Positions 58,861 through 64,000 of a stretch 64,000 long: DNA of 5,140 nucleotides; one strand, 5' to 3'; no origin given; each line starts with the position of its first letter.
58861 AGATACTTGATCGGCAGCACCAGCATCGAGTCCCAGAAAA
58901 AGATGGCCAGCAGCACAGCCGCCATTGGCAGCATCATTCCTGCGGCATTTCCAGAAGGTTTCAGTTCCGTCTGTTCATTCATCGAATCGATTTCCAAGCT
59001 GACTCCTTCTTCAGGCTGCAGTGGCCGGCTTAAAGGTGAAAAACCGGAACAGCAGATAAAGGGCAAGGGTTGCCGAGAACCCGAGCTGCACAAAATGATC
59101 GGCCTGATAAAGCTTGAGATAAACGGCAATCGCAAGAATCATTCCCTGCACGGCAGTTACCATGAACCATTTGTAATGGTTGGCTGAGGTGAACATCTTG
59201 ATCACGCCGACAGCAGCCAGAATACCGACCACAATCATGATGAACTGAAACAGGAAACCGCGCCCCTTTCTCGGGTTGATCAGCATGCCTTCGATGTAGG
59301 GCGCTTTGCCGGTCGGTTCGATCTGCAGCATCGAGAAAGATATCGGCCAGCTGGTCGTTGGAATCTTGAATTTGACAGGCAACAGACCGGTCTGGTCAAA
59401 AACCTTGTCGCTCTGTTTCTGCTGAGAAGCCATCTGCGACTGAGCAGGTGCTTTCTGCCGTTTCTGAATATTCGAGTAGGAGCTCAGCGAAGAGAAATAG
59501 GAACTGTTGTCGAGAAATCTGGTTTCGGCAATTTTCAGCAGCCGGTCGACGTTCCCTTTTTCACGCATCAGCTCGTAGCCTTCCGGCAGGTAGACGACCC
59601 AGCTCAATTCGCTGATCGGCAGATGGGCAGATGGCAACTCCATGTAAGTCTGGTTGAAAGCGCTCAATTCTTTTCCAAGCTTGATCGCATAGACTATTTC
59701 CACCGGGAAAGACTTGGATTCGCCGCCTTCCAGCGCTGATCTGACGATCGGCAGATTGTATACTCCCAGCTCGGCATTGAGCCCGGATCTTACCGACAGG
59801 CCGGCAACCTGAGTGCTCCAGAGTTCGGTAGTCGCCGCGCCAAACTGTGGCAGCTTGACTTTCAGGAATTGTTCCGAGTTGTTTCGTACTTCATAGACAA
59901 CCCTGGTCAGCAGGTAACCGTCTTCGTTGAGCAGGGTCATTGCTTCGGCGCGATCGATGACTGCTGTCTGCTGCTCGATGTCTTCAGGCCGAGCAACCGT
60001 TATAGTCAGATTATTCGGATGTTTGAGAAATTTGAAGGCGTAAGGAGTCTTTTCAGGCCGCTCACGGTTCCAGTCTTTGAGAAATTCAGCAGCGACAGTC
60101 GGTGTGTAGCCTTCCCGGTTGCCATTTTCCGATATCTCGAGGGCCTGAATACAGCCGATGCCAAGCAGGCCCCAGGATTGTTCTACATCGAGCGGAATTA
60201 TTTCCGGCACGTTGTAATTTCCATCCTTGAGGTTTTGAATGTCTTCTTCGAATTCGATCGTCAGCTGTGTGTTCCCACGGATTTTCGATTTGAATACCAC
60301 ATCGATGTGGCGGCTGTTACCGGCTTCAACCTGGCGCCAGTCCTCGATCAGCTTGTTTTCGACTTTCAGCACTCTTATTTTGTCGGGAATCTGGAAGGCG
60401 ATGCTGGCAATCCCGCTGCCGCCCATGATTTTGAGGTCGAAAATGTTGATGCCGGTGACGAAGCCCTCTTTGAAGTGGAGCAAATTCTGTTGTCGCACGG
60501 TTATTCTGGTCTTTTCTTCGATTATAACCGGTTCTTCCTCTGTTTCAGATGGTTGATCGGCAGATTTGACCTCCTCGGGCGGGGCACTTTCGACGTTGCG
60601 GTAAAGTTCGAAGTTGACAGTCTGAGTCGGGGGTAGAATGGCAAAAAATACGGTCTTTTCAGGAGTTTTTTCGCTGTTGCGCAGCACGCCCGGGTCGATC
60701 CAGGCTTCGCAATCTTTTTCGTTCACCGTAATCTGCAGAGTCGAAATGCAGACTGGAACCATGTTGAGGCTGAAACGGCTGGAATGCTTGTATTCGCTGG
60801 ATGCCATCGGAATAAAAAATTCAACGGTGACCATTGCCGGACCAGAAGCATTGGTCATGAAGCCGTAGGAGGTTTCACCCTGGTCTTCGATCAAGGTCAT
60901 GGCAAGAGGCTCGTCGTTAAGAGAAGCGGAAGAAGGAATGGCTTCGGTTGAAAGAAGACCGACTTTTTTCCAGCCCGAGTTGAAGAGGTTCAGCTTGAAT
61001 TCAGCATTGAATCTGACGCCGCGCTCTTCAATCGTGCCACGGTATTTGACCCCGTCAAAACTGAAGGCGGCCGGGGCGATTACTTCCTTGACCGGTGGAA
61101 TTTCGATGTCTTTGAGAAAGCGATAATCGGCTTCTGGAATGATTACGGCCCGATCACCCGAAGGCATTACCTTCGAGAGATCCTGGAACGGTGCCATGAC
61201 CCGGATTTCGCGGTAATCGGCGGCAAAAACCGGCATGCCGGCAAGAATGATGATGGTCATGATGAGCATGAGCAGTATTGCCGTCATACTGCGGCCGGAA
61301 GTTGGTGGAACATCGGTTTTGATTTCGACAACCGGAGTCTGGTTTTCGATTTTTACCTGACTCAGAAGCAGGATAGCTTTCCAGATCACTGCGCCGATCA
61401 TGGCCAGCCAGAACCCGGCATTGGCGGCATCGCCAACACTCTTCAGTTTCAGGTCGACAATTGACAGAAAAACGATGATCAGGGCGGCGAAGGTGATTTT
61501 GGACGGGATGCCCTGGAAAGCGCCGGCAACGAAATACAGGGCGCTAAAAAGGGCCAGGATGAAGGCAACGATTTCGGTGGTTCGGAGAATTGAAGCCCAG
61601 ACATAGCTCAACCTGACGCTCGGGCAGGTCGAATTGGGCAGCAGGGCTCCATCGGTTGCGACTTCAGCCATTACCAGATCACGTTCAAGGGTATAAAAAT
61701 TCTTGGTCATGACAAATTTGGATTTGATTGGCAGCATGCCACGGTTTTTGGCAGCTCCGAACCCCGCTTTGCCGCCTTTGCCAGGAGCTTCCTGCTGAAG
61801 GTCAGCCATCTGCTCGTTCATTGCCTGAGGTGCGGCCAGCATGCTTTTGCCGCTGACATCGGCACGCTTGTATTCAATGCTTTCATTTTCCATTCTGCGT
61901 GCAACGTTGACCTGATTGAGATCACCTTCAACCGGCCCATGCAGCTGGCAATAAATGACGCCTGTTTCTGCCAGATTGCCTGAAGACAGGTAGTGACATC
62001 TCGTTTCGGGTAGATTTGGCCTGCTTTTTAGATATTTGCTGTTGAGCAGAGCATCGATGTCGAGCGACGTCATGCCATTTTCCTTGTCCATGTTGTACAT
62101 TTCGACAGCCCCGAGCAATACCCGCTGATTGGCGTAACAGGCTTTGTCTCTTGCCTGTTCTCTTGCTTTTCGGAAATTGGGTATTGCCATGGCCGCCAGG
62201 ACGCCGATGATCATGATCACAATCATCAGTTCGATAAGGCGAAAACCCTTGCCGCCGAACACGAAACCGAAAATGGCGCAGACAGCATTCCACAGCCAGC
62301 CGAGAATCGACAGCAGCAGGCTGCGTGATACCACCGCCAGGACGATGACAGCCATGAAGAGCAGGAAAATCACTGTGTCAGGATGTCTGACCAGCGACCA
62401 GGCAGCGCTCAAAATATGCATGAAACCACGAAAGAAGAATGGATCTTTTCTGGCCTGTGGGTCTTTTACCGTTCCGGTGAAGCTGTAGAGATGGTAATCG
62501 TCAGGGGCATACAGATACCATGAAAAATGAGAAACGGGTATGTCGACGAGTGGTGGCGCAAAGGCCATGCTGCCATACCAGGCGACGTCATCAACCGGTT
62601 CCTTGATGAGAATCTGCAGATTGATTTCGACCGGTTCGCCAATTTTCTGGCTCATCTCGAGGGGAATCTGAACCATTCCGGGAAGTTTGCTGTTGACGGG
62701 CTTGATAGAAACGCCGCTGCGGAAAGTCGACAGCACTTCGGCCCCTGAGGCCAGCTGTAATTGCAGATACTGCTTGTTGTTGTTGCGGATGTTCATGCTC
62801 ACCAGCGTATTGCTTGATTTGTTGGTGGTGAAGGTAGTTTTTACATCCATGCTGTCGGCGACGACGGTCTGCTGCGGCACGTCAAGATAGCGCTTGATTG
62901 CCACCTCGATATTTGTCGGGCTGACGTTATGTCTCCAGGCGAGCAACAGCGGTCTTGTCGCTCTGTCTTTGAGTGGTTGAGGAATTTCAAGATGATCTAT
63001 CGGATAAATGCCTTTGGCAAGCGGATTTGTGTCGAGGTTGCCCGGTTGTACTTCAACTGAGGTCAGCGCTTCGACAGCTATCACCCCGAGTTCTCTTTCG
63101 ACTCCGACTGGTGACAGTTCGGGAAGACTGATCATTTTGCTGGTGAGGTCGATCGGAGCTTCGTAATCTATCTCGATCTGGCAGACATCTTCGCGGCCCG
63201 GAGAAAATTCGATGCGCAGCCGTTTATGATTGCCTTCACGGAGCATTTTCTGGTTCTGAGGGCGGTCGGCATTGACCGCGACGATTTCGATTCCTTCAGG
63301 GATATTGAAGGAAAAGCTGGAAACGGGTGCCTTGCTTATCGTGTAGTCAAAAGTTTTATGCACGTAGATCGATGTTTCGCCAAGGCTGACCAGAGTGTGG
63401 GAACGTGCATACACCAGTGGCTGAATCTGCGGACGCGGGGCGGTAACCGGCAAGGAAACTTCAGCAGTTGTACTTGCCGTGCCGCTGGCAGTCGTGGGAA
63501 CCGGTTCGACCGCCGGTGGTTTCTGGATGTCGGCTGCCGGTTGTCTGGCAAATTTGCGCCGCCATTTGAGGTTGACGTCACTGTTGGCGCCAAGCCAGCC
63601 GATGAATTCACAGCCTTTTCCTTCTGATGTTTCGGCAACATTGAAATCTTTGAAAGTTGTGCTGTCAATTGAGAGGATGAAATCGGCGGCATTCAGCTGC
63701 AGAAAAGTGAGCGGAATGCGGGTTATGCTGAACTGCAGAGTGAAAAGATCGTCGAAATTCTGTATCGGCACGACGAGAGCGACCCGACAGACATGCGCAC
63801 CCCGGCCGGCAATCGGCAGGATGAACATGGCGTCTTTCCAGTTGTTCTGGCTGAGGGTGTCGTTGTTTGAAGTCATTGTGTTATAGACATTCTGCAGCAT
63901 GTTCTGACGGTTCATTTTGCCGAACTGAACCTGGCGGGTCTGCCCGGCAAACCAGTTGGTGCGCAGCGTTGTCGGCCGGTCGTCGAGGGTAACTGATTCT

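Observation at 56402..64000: Co-directional tight operon: giant pilin-containing protein, M50B-like intramembrane metalloprotease, GAF-adenylate cyclase, GIY-YIG protein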

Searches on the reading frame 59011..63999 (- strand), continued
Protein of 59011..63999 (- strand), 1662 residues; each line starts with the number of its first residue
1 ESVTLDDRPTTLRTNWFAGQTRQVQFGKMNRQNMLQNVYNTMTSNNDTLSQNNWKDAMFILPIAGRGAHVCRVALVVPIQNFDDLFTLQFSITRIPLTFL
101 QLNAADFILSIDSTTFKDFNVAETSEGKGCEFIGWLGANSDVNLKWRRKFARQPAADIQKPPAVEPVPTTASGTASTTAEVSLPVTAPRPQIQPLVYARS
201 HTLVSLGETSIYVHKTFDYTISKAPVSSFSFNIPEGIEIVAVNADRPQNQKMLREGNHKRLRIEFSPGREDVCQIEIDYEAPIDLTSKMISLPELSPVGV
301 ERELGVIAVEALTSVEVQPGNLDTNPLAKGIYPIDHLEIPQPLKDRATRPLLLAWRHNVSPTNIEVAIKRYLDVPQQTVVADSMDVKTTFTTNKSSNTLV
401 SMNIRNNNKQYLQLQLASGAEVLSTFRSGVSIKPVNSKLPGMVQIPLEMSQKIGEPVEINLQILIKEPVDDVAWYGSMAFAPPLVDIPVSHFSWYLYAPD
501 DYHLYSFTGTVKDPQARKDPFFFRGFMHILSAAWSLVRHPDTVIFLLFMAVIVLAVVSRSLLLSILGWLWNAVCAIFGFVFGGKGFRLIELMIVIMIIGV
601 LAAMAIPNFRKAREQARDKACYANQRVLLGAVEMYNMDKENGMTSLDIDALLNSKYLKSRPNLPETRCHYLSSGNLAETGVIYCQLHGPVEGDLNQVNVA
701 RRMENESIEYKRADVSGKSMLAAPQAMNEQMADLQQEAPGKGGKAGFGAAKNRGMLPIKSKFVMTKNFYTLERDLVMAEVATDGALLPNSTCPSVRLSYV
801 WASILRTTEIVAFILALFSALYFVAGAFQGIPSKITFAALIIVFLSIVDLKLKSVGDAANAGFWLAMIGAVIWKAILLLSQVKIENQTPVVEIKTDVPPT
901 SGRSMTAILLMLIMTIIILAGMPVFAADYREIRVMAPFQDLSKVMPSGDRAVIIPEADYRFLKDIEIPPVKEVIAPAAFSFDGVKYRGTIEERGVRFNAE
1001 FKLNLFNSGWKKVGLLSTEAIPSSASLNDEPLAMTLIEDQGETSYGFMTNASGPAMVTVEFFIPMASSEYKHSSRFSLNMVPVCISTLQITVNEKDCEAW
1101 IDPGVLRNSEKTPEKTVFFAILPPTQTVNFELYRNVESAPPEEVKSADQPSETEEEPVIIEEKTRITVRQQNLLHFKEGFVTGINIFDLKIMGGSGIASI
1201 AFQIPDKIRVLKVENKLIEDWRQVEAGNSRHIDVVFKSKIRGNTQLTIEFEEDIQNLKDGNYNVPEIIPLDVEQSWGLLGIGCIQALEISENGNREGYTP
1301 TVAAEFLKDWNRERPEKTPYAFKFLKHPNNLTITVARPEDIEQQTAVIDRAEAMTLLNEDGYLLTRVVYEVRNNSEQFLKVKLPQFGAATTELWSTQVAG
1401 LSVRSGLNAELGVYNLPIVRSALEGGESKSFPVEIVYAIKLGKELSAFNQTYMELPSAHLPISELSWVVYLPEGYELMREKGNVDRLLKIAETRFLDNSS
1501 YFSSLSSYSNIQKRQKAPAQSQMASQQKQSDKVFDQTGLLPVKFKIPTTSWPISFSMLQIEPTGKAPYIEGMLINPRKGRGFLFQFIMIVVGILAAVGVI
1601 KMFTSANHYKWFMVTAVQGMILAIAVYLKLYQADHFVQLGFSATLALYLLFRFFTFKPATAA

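Call 90: search_protein_families(library=pfam, proteins=[L032:16460-18412:+, L032:19326-20990:+, L032:20978-22057:+, L040:16645-17871:+, L040:21787-25521:+, L036:5362-7590:+, L036:8323-10125:+, L036:10122-11219:+, L042:3726-5399:+], max_evalue=0.001)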
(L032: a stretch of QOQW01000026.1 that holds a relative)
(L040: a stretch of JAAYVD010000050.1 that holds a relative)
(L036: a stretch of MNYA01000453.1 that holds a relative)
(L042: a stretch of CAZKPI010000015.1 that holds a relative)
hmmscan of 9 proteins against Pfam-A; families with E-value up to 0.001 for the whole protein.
L032:16460-18412:+ (650 aa): 0 families

L032:19326-20990:+ (554 aa): 2 families
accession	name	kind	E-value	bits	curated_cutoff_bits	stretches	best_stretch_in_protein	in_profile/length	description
PF04055.27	Radical_SAM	-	2.2e-26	93.5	29.5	1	184-379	3-153/166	Radical SAM superfamily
PF13186.11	SPASM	-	4.1e-06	27.4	21.5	1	463-523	1-67/67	Iron-sulfur cluster-binding domain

L032:20978-22057:+ (359 aa): 0 families

L040:16645-17871:+ (408 aa): 0 families

L040:21787-25521:+ (1245 aa): 0 families

L036:5362-7590:+ (742 aa): 5 families
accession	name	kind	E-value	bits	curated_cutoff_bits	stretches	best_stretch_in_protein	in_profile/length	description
PF22590.2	Cas3-like_C_2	-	3.3e-12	47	27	1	467-560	2-105/106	CRISPR-associated nuclease/helicase Cas3, C-terminal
PF00270.35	DEAD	-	3.1e-11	43.7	26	1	260-416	16-161/167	DEAD/DEAH box helicase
PF18019.7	Cas3_HD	-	1.4e-06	29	23.1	1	39-152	53-168/207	Cas3, HD domain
PF04851.21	ResIII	-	2.4e-06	28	22.5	1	257-382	22-134/164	Type III restriction enzyme, res subunit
PF01966.28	HD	-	0.00012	22.7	22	1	21-120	3-90/116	HD domain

L036:8323-10125:+ (600 aa): 1 family
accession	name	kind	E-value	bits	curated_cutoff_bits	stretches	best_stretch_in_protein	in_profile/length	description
PF09709.15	Cas_Csd1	-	1.2e-148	496.7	27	1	6-586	1-559/559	CRISPR-associated protein (Cas_Csd1)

L036:10122-11219:+ (365 aa): 1 family
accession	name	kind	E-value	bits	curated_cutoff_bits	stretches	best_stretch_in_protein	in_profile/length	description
PF05107.17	Cas_Cas7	-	9.6e-102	340.3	33.2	1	7-351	1-249/249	CRISPR-associated protein Cas7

L042:3726-5399:+ (557 aa): 0 families

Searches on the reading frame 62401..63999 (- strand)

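Call 9: search_protein_families(library=pfam, proteins=[window:62401-63999:-], max_evalue=10)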
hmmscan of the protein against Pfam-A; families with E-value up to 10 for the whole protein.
window:62401-63999:- (533 aa): 1 family
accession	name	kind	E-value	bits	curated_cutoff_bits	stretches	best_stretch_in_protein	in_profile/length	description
PF16303.10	DUF4945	-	0.088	13.3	28.4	0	353-411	33-85/115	Domain of unknown function (DUF4945)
